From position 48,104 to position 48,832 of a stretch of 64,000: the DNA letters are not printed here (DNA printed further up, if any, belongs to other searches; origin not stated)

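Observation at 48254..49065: HEPN/MNT toxin-antitoxin pair inserted into the conserved superoperon neighbourhood; the MNT carries a putative zinc-ribbon extension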

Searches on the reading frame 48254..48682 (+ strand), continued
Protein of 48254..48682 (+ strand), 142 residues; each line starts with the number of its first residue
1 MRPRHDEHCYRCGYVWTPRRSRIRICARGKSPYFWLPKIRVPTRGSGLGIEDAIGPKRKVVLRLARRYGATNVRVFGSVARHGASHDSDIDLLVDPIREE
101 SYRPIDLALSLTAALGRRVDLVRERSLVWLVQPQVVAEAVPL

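Call 40: find_related_loci(query=A1, collection=viral_contigs, flank=5000)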
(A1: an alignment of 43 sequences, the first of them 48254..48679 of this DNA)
Query A1 (142 aa) in viral_contigs; peptide patterns used: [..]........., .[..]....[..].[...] (x = any residue, [..] = any of these).
126 stretches matched a pattern; 14 encode a relative of the query (tblastn E <= 1e-3); 14 distinct loci.
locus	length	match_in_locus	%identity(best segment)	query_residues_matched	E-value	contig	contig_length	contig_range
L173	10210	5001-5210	40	54-122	8e-8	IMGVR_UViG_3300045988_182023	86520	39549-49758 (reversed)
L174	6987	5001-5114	50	58-95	9e-8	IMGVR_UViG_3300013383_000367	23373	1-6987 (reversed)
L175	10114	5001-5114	47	58-95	1e-7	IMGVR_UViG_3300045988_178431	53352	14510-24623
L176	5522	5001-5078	62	9-34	1e-7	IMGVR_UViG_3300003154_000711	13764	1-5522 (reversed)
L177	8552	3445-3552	50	60-95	3e-7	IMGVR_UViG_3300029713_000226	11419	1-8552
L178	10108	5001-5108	50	60-95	3e-7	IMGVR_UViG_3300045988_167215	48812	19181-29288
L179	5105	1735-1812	58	9-34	5e-7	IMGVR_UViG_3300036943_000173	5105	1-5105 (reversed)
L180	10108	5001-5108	56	60-95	5e-6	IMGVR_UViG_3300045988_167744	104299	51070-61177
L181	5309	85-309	36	9-81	2e-5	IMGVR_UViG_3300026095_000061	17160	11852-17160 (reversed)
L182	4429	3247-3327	52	8-34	3e-5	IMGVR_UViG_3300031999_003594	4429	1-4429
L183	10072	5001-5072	58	9-32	7e-5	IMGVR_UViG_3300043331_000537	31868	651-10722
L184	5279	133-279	45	9-57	7e-5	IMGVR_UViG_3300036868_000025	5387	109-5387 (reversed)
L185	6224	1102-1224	37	4-44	9e-5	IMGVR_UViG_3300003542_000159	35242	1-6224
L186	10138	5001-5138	42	9-54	1e-4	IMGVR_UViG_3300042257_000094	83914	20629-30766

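Call 41: find_encoding_contigs(protein=P0047, flank=4000, max_places=2)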
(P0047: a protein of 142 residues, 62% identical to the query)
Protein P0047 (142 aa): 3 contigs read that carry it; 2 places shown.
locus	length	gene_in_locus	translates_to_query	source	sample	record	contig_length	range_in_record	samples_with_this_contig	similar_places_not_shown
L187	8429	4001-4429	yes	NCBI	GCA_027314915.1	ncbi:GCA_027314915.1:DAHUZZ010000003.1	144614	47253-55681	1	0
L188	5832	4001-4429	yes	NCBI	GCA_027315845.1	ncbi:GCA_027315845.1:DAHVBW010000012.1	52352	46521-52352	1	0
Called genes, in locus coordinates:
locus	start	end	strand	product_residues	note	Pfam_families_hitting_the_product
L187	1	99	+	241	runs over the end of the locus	PF00230:MIP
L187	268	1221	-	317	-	PF00924:MS_channel_2nd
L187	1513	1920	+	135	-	-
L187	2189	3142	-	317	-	PF00753:Lactamase_B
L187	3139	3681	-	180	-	PF00440:TetR_N, PF13977:TetR_C_6, PF16925:TetR_C_13 (faint), PF17922:TetR_C_17 (weak)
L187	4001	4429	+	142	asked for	PF01909:NTP_transf_2, PF18765:Polbeta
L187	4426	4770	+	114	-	PF01934:HepT-like (weak)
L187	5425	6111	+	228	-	-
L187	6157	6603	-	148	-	-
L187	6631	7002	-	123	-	-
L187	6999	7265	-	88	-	-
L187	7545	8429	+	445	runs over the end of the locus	-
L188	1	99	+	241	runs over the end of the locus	PF00230:MIP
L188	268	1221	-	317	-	PF00924:MS_channel_2nd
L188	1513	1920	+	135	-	-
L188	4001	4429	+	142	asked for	PF01909:NTP_transf_2, PF18765:Polbeta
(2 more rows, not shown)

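Call 42: find_encoding_contigs(protein=P0079, flank=4000, max_places=2)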
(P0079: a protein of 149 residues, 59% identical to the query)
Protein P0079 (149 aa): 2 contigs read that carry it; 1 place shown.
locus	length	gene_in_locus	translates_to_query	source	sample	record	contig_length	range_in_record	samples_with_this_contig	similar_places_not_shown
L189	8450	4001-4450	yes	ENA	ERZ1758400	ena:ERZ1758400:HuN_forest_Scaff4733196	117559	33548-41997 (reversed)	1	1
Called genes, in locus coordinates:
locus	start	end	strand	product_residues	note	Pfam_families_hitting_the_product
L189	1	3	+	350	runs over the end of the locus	-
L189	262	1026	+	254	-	-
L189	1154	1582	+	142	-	-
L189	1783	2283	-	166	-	PF00903:Glyoxalase, PF13669:Glyoxalase_4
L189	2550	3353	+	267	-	PF00561:Abhydrolase_1, PF12146:Hydrolase_4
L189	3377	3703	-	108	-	-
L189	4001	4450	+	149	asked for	PF01909:NTP_transf_2, PF18765:Polbeta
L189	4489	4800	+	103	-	PF01934:HepT-like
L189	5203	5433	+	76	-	-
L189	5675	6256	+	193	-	PF18899:DUF5655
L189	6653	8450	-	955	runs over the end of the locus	PF00801:PKD (faint)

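Call 49: find_encoding_contigs(protein=P0093, flank=4000, max_places=2)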
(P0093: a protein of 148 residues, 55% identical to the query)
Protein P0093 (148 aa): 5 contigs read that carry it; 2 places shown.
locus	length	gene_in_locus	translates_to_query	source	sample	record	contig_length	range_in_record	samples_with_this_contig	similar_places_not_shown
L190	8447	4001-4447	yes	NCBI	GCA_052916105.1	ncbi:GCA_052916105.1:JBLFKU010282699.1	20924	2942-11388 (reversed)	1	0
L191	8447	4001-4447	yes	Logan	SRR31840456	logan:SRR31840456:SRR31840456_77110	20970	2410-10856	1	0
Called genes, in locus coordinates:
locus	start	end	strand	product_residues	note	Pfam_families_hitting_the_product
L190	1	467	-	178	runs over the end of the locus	-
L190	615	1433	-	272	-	PF13676:TIR_2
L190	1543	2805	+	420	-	-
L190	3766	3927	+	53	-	-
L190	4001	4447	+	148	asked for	PF01909:NTP_transf_2, PF18765:Polbeta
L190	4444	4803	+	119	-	PF01934:HepT-like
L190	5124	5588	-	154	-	PF04032:Rpr2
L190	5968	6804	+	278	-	-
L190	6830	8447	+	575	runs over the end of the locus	PF00749:tRNA-synt_1c, PF03950:tRNA-synt_1c_C, PF20974:tRNA-synt_1c_C2 (weak)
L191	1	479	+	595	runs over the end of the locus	PF01170:UPF0020 (faint), PF01555:N6_N4_Mtase (weak)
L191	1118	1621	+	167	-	-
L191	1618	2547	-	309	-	-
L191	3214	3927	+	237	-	PF00589:Phage_integrase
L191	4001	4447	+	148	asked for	PF01909:NTP_transf_2, PF18765:Polbeta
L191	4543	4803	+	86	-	PF01934:HepT-like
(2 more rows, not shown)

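Call 50: find_encoding_contigs(protein=P0054, flank=4000, max_places=2)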
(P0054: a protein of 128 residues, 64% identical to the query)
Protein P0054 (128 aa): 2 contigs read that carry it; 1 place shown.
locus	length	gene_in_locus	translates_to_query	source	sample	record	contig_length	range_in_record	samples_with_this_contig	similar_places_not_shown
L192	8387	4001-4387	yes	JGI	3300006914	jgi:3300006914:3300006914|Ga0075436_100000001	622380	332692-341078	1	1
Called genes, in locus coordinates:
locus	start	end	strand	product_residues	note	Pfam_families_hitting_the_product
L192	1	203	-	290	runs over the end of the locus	PF01061:ABC2_membrane, PF12698:ABC2_membrane_3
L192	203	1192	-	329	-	PF00005:ABC_tran, PF13304:AAA_21 (faint), PF13732:DrrA1-3_C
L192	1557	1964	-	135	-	PF01850:PIN (weak), PF10130:PIN_2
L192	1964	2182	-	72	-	PF26688:RHH_12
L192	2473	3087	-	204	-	-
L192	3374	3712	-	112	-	-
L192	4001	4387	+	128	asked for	PF01909:NTP_transf_2 (weak), PF18765:Polbeta (weak)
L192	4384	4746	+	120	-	PF01934:HepT-like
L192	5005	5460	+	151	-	PF05899:Cupin_3 (faint), PF07883:Cupin_2, PF02311:AraC_binding (weak)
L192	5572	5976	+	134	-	PF00903:Glyoxalase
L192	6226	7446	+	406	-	-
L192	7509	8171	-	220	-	PF05724:TPMT, PF13489:Methyltransf_23, PF03848:TehB, PF05175:MTS (weak), PF08241:Methyltransf_11, PF08242:Methyltransf_12 (weak), PF13649:Methyltransf_25, PF13847:Methyltransf_31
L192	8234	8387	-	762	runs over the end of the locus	PF01436:NHL (faint)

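Call 53: find_encoding_contigs(protein=P0119, flank=4000, max_places=4)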
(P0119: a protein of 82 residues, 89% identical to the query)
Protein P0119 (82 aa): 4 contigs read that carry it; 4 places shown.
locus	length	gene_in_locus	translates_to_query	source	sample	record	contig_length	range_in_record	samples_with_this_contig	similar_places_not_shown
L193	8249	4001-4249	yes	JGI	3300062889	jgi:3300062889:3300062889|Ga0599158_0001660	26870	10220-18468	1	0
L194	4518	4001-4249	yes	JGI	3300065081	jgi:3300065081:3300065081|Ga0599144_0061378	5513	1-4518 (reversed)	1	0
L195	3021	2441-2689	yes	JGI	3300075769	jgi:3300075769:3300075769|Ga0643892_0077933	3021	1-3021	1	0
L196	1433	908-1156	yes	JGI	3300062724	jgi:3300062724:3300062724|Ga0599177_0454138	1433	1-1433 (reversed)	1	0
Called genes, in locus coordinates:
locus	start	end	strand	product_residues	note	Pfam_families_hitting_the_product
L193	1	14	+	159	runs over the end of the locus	PF00164:Ribosom_S12_S23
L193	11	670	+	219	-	PF00177:Ribosomal_S7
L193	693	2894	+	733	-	PF00009:GTP_EFTU, PF22042:EF-G_D2, PF03144:GTP_EFTU_D2, PF14492:EFG_III, PF03764:EFG_IV, PF00679:EFG_C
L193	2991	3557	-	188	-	PF01035:DNA_binding_1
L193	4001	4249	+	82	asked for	PF01909:NTP_transf_2, PF18765:Polbeta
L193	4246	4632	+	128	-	PF01934:HepT-like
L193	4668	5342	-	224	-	PF00154:RecA_N (weak), PF06745:ATPase (weak), PF08423:Rad51, PF13481:AAA_25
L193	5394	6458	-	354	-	PF12706:Lactamase_B_2, PF07521:RMMBL (weak)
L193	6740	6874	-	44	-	-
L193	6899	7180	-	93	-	PF01780:Ribosomal_L37ae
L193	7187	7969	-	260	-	PF01138:RNase_PH, PF03725:RNase_PH_C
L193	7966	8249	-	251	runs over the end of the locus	PF01138:RNase_PH, PF03725:RNase_PH_C (weak)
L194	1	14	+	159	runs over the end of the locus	PF00164:Ribosom_S12_S23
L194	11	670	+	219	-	PF00177:Ribosomal_S7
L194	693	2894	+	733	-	PF00009:GTP_EFTU, PF22042:EF-G_D2, PF03144:GTP_EFTU_D2, PF14492:EFG_III, PF03764:EFG_IV, PF00679:EFG_C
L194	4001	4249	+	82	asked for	PF01909:NTP_transf_2, PF18765:Polbeta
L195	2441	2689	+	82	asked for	PF01909:NTP_transf_2, PF18765:Polbeta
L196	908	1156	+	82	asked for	PF01909:NTP_transf_2, PF18765:Polbeta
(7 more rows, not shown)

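Call 67: search_solved_structures(query=A1, max_evalue=0.01, show_alignments=3)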
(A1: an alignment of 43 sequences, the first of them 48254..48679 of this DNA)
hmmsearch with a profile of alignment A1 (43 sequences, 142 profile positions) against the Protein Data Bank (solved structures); distinct sequences matched with E-value up to 0.01: 6.
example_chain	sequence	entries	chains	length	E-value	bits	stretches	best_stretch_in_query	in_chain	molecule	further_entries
1wot_A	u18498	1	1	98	5.8e-21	78.1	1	53-142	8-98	PUTATIVE MINIMAL NUCLEOTIDYLTRANSFERASE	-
5yep_A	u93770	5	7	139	9.8e-05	25.5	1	71-137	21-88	Toxin-antitoxin system antidote Mnt family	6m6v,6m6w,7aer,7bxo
2rff_A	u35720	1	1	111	0.00029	23.9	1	56-122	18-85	Putative nucleotidyltransferase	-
9xbd_E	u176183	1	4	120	0.0046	20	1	70-110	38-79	Nucleotidyltransferase domain-containing protein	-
6m6u_A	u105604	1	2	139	0.0049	19.9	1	71-137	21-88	Toxin-antitoxin system antitoxin MntA family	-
2gmg_A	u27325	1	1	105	0.006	19.7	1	5-41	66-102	hypothetical protein Pf0610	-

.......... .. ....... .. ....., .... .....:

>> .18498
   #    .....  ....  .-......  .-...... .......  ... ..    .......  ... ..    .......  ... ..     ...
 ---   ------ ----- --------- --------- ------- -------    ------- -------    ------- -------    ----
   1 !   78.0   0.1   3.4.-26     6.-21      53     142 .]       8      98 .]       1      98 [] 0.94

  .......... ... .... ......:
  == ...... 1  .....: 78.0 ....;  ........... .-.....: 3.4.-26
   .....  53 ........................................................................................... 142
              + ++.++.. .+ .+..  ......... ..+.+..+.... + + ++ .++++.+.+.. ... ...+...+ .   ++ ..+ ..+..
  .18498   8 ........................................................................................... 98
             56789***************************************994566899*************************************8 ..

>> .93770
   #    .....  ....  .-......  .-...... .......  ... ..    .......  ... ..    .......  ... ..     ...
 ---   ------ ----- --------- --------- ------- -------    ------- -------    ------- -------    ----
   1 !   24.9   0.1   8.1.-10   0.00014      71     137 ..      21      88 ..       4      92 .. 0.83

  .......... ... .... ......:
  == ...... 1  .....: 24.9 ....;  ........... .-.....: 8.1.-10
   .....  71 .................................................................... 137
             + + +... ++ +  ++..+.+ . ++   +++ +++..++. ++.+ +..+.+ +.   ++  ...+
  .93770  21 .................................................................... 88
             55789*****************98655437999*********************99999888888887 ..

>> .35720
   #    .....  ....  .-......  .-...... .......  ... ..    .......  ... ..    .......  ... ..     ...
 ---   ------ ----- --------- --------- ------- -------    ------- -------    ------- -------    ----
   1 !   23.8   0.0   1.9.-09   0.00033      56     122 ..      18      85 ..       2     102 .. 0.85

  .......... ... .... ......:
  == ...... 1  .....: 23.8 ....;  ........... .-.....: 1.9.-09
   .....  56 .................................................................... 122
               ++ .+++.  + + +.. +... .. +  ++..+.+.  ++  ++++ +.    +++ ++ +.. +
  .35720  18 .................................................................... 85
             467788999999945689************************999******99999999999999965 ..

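Call 82: search_protein_families(library=padloc, alignment_id=A7, max_evalue=0.00001)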
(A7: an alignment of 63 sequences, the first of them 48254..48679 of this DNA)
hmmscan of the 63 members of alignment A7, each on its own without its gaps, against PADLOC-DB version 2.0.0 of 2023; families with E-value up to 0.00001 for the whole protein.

A. member 1, window:48254-48679:+ (142 aa): 5 families
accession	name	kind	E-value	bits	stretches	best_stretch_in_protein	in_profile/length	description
PDLC04904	PDC-S09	-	1.2e-26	90.9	1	51-142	6-98/104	-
PDLC04902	PDC-S09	-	3.7e-23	79.7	1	56-141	7-94/97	-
PDLC04906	PDC-S09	-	1.1e-13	49.3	1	63-139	17-95/98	-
PDLC04905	PDC-S09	-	1.8e-12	45.5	1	54-127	5-82/101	-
PDLC04907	PDC-S09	-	3.7e-06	25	1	59-111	16-67/114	-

B. families by the number of members that match (of 63 scanned): 12 families
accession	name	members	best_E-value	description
PDLC04690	PDC-M51B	2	1.8e-08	-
PDLC03707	HEase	1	2.7e-38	homing endonuclease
PDLC04135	mad3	1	1.8e-32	mads_3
PDLC04904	PDC-S09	1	1.2e-26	-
PDLC04902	PDC-S09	1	3.7e-23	-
PDLC04906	PDC-S09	1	1.1e-13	-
PDLC04905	PDC-S09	1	1.8e-12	-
PDLC04134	mad2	1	2.6e-12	mads_2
PDLC04140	mad8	1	1e-09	mads_8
PDLC04164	AriA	1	3.5e-08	-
PDLC02914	ATPase-Toprim_I-B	1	2.7e-06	-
PDLC04907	PDC-S09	1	3.7e-06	-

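Call 93: search_protein_representatives(alignment_id=A1)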
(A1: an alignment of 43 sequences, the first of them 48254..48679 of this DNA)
Query: 43 sequences, 142 profile positions. Proteins with E-value up to 0.001 (for the whole library): 18112; up to 1e-10: 2040; up to 1e-30: 22. The best 150 are listed.
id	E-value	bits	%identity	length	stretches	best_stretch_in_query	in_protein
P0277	1.4e-62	226.0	-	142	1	3-142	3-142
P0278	3.3e-56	205.3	-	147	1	5-142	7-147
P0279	4.9e-51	188.6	-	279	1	7-142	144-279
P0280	1.9e-43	164.0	-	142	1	2-142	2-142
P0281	4.2e-41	156.4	-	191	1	8-141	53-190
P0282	5.6e-41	156.0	-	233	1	8-142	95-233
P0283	2.0e-40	154.1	-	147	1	8-142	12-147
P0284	2.6e-40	153.8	-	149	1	5-141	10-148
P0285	3.7e-40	153.3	-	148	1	8-142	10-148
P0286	5.5e-40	152.7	-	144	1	5-139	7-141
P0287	2.4e-39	150.7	-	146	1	6-140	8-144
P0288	1.7e-38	147.9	-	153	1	5-140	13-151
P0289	2.6e-38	147.3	-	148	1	4-142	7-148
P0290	4.4e-38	146.6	-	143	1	5-142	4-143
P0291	9.7e-37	142.2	-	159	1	4-103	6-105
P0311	8.1e-26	106.8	-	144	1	43-142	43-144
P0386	4.5e-20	88.2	-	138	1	50-142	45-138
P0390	5.6e-20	87.9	-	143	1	53-142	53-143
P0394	8.3e-20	87.3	-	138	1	46-142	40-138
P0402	1.6e-19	86.4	-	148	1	47-142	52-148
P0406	2.0e-19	86.1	-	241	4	7-40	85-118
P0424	5.3e-19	84.7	-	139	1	47-142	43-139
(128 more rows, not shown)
